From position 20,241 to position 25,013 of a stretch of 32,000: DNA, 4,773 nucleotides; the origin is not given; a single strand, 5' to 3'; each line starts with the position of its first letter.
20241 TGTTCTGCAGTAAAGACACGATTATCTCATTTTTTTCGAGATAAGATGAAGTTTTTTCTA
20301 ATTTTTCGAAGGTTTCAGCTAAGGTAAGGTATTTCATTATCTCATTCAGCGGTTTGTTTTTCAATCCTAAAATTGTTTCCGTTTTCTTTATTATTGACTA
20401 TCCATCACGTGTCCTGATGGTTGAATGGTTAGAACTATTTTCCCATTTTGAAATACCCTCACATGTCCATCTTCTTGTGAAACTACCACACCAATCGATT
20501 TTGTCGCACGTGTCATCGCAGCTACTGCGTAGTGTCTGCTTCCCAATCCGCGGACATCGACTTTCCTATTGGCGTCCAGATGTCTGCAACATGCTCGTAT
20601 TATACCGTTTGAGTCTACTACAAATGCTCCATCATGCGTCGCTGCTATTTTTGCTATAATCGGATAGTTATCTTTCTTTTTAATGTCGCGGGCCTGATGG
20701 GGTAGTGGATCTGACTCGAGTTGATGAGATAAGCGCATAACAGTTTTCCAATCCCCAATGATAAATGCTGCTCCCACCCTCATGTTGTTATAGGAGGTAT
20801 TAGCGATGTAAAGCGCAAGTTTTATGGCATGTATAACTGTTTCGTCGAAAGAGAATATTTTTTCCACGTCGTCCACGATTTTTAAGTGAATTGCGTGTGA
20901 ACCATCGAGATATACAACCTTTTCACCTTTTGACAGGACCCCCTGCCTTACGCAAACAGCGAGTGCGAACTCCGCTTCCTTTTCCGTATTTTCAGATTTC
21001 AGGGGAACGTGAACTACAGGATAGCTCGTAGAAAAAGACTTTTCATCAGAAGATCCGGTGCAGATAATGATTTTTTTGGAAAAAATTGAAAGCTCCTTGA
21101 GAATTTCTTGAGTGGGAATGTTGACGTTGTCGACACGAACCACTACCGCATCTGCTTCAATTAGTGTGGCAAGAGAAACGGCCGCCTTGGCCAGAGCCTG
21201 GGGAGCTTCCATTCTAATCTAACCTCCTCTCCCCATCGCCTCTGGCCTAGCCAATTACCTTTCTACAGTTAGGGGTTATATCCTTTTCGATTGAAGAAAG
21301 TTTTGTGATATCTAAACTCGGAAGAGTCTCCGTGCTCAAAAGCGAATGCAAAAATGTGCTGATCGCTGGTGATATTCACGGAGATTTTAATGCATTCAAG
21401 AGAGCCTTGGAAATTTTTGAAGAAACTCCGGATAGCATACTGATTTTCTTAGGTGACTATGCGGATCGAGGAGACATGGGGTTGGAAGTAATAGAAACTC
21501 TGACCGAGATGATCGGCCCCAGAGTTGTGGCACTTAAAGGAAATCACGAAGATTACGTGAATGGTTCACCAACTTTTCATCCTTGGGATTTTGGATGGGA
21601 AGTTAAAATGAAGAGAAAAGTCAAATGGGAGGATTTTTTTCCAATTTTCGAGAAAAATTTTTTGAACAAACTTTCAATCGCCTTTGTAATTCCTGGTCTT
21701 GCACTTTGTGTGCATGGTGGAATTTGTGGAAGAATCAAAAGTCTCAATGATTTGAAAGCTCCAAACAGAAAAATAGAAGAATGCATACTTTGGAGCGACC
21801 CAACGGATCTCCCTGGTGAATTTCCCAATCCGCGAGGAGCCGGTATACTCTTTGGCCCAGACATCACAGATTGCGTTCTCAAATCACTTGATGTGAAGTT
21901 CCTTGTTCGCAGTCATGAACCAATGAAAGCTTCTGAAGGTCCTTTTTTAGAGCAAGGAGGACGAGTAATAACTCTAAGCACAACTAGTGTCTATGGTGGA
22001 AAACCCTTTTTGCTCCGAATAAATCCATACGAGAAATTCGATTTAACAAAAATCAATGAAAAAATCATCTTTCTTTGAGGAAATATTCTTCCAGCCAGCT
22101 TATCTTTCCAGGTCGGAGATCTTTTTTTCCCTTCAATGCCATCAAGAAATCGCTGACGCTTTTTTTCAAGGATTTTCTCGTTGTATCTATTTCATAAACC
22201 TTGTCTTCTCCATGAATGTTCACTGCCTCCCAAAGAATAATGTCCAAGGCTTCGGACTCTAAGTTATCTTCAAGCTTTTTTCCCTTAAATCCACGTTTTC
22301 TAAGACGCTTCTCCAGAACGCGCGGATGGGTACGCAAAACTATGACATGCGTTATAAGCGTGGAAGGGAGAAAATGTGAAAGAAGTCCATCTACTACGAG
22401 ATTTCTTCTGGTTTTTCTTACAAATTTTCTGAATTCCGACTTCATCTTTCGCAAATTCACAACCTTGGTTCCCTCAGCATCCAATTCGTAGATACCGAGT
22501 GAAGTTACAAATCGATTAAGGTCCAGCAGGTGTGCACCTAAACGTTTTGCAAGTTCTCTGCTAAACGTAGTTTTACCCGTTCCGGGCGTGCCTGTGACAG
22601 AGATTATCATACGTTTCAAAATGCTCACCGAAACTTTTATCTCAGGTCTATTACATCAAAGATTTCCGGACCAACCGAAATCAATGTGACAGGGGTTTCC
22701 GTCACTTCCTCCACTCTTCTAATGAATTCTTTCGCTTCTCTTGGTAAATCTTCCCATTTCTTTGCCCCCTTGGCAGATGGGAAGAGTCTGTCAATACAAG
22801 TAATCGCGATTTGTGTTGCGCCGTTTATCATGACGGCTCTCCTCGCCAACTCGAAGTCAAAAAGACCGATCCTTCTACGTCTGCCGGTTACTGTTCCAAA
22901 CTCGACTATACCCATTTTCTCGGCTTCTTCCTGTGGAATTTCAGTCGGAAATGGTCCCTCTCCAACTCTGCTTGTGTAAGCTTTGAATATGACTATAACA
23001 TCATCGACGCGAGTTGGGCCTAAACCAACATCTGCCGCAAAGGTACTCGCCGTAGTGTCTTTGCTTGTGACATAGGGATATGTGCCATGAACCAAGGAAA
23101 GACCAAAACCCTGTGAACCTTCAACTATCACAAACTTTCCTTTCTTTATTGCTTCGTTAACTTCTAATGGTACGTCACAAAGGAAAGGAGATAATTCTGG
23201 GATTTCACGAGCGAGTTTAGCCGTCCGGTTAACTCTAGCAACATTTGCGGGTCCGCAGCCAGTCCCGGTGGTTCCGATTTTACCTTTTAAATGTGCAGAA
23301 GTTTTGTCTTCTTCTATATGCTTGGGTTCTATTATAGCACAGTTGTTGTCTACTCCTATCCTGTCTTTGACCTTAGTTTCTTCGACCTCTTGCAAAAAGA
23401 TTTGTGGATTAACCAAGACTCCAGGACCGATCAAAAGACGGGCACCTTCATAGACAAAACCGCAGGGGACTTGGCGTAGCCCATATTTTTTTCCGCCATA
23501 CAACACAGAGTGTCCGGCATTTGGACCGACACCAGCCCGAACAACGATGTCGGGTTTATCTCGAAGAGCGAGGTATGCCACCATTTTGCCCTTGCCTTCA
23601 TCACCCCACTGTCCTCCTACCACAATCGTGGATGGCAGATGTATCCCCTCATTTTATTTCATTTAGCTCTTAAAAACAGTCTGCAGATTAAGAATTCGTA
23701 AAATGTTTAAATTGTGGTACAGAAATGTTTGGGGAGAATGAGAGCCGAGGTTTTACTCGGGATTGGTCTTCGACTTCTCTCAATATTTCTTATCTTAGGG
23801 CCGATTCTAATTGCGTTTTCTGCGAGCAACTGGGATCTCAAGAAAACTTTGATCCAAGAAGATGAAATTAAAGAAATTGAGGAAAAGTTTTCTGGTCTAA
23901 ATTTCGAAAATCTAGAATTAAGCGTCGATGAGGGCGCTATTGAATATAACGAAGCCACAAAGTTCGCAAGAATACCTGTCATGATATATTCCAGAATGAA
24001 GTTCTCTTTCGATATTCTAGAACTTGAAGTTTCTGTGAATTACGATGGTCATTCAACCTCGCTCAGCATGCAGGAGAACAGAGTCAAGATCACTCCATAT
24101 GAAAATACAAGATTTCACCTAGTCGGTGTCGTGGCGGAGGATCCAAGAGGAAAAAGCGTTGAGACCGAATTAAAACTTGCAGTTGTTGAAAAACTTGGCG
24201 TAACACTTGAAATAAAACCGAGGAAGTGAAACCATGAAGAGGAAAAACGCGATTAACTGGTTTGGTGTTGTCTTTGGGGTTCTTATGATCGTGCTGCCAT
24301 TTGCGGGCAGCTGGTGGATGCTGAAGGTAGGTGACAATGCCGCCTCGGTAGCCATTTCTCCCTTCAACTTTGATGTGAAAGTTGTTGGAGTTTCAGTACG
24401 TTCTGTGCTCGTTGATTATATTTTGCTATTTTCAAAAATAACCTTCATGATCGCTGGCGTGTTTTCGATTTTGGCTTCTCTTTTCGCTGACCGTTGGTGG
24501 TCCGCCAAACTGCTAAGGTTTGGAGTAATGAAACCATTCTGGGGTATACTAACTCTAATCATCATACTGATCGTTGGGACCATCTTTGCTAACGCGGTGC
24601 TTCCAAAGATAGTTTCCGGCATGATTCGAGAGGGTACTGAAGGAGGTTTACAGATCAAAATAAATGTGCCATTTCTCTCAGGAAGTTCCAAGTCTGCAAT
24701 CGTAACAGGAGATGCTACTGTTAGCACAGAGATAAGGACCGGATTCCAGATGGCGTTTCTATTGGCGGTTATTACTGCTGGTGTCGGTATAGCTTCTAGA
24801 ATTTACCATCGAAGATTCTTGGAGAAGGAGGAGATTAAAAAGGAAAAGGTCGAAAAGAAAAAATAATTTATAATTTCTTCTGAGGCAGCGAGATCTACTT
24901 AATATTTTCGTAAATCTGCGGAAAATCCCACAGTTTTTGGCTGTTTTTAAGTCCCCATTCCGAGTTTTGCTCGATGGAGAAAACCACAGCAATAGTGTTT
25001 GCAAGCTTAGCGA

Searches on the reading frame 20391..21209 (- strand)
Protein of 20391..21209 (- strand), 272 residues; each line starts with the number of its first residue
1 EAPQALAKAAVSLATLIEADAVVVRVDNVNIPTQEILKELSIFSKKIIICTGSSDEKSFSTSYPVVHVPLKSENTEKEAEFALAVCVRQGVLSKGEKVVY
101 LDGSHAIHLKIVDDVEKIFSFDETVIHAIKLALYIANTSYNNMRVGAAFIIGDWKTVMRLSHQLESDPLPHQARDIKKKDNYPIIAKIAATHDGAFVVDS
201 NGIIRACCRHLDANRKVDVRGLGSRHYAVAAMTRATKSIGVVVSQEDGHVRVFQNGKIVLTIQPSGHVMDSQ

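Call 8: search_protein_families(library=pfam, proteins=[window:20391-21209:-], max_evalue=0.001)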
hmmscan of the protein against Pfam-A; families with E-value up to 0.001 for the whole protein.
window:20391-21209:- (272 aa): 1 family
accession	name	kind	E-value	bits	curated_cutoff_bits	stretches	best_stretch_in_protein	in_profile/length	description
PF02457.21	DAC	-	4.8e-19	68.5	27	1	139-258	6-119/119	DisA bacterial checkpoint controller nucleotide-binding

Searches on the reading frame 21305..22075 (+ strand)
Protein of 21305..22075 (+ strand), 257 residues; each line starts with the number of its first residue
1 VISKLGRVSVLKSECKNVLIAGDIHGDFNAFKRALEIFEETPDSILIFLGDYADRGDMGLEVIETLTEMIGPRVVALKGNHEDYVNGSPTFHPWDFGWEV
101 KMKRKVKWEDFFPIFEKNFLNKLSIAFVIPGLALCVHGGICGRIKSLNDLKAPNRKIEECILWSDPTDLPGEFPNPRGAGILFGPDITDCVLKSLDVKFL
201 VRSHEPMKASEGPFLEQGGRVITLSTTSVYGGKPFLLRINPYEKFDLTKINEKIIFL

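Call 8: search_protein_families(library=pfam, proteins=[window:21305-22075:+], max_evalue=0.001)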
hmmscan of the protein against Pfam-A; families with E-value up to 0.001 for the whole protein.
window:21305-22075:+ (257 aa): 2 families
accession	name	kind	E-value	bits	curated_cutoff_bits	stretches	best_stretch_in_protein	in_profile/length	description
PF00149.33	Metallophos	-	2.7e-25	90.4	21.5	1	17-206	2-189/191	Calcineurin-like phosphoesterase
PF12850.12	Metallophos_2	-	5.1e-05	23.8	27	1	18-113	3-72/154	Calcineurin-like phosphoesterase superfamily domain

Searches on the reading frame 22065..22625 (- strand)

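Call 8: search_protein_families(library=pfam, proteins=[window:22065-22625:-], max_evalue=0.001)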
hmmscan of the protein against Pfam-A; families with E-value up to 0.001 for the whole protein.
window:22065-22625:- (186 aa): 8 families
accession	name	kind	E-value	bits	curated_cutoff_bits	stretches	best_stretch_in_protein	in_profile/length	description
PF13238.12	AAA_18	-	3.9e-20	73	29.4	1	8-127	1-127/128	AAA domain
PF13671.12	AAA_33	-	1.7e-07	32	27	1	8-70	2-68/143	AAA domain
PF13401.12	AAA_22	-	4e-05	24.4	27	1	5-68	5-61/130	AAA domain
PF00004.35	AAA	-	7e-05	23.7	21.2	1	10-38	3-31/131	ATPase family associated with various cellular activities (AAA)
PF13207.12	AAA_17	-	7.5e-05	23.5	27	0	11-111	1-123/136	AAA domain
PF13521.12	AAA_28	-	0.00025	21.7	27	1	8-31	2-25/164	AAA domain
PF08433.16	KTI12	-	0.00036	20.6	22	0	7-72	3-59/271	Chromatin associated protein KTI12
PF01202.28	SKI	-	0.00077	20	22.1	0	14-41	1-28/159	Shikimate kinase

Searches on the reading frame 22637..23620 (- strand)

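Call 8: search_protein_families(library=pfam, proteins=[window:22637-23620:-], max_evalue=0.001)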
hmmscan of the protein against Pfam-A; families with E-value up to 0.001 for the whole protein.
window:22637-23620:- (327 aa): 1 family
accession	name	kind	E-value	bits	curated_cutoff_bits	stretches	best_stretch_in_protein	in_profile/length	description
PF00709.27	Adenylsucc_synt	-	2.5e-90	303.7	27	3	137-279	185-329/416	Adenylosuccinate synthetase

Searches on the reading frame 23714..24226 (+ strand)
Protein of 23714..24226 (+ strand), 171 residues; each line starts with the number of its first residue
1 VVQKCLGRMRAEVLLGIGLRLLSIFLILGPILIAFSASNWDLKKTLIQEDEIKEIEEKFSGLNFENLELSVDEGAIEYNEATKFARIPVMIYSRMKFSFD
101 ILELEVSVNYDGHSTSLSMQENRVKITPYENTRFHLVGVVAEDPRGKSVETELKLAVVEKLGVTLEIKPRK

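Call 3: search_protein_families(library=pfam, proteins=[window:23714-24226:+], max_evalue=1)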
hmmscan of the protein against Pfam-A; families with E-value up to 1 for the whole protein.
window:23714-24226:+ (171 aa): 1 family
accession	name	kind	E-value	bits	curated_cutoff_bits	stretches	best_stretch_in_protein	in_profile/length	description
PF15417.11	DUF4624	-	0.16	12.4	25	1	96-134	43-81/132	Domain of unknown function (DUF4624)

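Call 65: search_protein_families(library=ncbifam, proteins=[window:23714-24226:+], max_evalue=0.001)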
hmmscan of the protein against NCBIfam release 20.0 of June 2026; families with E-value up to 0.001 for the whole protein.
window:23714-24226:+ (171 aa): 0 families
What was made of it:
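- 23738..24229 (+): Conserved single-pass membrane protein of unknown function. It always lies upstream of the pair in this clade; its link to the system is unproven. No Pfam or NCBIfam hit (calls 3, 65).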

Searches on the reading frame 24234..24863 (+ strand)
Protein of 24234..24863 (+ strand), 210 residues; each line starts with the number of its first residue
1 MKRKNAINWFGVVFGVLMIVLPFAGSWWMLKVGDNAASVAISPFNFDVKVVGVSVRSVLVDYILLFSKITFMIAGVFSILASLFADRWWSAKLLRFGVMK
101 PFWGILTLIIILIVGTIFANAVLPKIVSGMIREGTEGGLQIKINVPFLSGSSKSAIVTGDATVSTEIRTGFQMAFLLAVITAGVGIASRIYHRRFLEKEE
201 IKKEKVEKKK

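Call 3: search_protein_families(library=pfam, proteins=[window:24234-24863:+], max_evalue=1)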
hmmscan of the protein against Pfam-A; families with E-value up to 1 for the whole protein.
window:24234-24863:+ (210 aa): 1 family
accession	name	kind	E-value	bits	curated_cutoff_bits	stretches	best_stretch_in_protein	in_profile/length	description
PF11674.13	DUF3270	-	0.9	10.2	25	1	41-83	34-76/86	Protein of unknown function (DUF3270)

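Call 65: search_protein_families(library=ncbifam, proteins=[window:24234-24863:+], max_evalue=0.001)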
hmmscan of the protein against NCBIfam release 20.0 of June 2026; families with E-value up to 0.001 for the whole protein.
window:24234-24863:+ (210 aa): 0 families
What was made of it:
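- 24234..24866 (+): Conserved multi-pass (about 4 TM) membrane protein of unknown function, 4 nt after the previous gene and 107 nt before ORF1. No family hit (calls 3, 65).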
